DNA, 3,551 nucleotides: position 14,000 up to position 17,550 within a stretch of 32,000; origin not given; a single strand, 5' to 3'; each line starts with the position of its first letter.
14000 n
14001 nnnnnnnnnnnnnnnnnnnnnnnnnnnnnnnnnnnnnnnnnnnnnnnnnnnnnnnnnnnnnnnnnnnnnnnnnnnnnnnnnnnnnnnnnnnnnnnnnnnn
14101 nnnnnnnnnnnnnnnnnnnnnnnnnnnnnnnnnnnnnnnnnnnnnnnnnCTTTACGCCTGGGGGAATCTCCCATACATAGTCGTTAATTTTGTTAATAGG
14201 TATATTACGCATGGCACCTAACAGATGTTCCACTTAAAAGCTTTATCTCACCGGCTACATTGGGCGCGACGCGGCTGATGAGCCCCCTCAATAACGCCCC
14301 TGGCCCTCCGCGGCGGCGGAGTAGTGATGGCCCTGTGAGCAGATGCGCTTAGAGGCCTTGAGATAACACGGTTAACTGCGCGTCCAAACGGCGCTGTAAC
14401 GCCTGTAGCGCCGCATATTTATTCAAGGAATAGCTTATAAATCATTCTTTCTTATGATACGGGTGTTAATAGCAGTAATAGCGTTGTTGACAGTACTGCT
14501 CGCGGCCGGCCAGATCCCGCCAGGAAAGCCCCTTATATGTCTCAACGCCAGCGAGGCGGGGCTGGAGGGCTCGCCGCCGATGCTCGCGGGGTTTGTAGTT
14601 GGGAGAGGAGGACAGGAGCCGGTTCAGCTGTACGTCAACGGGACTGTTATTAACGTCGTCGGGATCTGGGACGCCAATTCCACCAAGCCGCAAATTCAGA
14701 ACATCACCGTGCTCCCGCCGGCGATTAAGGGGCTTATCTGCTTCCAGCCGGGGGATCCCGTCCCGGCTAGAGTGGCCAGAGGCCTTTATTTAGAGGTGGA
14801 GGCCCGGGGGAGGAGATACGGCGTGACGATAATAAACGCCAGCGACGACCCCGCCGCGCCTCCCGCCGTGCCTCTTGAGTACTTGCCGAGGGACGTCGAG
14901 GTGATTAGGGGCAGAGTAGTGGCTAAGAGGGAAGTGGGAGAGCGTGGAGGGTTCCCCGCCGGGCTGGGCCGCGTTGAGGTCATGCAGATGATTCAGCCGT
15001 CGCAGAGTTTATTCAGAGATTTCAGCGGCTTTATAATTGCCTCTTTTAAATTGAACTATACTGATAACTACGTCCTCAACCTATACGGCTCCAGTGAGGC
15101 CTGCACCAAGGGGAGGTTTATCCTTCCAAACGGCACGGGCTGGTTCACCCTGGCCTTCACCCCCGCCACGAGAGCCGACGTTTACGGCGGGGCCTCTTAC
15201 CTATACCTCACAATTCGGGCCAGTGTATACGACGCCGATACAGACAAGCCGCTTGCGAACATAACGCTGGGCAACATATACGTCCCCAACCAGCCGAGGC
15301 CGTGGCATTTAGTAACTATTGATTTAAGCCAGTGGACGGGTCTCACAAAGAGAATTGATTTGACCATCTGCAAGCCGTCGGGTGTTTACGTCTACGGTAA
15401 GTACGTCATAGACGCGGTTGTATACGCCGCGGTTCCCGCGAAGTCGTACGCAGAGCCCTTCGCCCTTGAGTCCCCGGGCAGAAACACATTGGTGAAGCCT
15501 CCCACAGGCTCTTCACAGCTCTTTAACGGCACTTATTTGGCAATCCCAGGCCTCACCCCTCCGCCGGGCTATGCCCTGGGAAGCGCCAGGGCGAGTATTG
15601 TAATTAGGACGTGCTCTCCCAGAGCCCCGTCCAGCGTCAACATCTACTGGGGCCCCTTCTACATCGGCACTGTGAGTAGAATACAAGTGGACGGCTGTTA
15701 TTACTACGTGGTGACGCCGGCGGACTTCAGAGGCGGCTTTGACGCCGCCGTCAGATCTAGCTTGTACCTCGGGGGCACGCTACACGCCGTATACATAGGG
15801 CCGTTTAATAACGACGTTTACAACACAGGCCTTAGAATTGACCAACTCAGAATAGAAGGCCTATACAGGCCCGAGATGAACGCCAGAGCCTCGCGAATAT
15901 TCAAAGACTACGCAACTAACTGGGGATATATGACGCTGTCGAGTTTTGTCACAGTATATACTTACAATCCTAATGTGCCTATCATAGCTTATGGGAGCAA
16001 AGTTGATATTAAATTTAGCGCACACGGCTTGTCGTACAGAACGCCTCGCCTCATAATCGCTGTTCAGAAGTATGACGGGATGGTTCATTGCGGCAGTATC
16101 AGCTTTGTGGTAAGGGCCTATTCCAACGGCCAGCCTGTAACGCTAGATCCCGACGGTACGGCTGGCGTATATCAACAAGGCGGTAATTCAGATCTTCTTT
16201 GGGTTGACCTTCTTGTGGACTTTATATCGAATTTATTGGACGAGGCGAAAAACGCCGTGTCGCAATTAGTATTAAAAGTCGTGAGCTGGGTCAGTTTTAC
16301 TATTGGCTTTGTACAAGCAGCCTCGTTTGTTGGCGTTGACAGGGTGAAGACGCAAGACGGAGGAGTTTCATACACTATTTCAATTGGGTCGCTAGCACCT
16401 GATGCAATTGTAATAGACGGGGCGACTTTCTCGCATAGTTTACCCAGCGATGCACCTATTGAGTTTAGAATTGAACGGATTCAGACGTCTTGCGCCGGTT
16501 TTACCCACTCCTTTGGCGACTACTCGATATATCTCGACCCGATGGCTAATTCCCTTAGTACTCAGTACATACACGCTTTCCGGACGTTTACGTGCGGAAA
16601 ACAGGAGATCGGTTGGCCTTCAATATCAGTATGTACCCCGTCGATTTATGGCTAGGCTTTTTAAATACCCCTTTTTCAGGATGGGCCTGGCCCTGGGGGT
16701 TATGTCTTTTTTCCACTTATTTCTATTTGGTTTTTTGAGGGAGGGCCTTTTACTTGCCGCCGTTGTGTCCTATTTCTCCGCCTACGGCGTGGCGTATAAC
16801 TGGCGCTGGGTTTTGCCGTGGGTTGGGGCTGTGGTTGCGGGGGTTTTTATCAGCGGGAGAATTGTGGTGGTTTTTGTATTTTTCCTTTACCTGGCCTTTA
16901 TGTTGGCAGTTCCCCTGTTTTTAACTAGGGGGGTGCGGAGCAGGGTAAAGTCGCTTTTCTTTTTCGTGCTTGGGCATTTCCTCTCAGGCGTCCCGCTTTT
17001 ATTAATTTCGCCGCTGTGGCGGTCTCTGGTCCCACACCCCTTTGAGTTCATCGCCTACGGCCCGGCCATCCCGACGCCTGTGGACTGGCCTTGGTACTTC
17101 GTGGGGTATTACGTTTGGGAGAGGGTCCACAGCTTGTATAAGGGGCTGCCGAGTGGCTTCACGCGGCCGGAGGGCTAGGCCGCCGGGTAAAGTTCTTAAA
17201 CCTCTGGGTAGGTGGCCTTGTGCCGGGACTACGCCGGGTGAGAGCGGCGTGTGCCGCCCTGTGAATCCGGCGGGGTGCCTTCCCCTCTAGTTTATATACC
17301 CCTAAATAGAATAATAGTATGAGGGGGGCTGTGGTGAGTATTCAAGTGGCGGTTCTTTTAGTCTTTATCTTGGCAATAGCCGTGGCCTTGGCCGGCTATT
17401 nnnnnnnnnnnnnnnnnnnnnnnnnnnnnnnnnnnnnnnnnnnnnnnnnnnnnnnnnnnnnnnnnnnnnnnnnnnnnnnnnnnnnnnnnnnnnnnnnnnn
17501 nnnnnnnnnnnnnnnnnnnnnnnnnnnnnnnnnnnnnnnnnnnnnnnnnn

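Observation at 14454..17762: Uncharacterised surface module B: 733-aa sequon-rich protein, overlapping 176-aa polytopic membrane protein and a class-III-signal pilin-like ORF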

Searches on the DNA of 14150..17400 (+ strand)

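Call 66: search_rna_families(source=window, start=14150, end=17400, threshold=evalue, max_evalue=1)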
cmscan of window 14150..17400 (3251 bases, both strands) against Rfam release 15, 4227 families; matches with E-value up to 1: 3.
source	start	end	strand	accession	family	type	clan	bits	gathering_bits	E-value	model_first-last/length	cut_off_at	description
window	17219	17280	+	RF01722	Pyrobac-1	Gene; sRNA;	-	68.4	40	6.1e-12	1-60/60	no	Pyrobac-1 RNA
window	17232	17294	+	RF02804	PyrR206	Gene; snRNA; snoRNA; HACA-box;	-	28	46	0.04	1-60/60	no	Pyrobaculum sRNA 206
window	17233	17271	+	RF02802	PyrR204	Gene; snRNA; snoRNA; HACA-box;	-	20.9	71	0.46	5-45/57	no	Pyrobaculum sRNA 204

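Call 98: search_rna_families(sources=[L001, L002, L003, L004, L006, L007, L009, L011, L013, L014, L015, L017, L018, L019], threshold=gathering)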
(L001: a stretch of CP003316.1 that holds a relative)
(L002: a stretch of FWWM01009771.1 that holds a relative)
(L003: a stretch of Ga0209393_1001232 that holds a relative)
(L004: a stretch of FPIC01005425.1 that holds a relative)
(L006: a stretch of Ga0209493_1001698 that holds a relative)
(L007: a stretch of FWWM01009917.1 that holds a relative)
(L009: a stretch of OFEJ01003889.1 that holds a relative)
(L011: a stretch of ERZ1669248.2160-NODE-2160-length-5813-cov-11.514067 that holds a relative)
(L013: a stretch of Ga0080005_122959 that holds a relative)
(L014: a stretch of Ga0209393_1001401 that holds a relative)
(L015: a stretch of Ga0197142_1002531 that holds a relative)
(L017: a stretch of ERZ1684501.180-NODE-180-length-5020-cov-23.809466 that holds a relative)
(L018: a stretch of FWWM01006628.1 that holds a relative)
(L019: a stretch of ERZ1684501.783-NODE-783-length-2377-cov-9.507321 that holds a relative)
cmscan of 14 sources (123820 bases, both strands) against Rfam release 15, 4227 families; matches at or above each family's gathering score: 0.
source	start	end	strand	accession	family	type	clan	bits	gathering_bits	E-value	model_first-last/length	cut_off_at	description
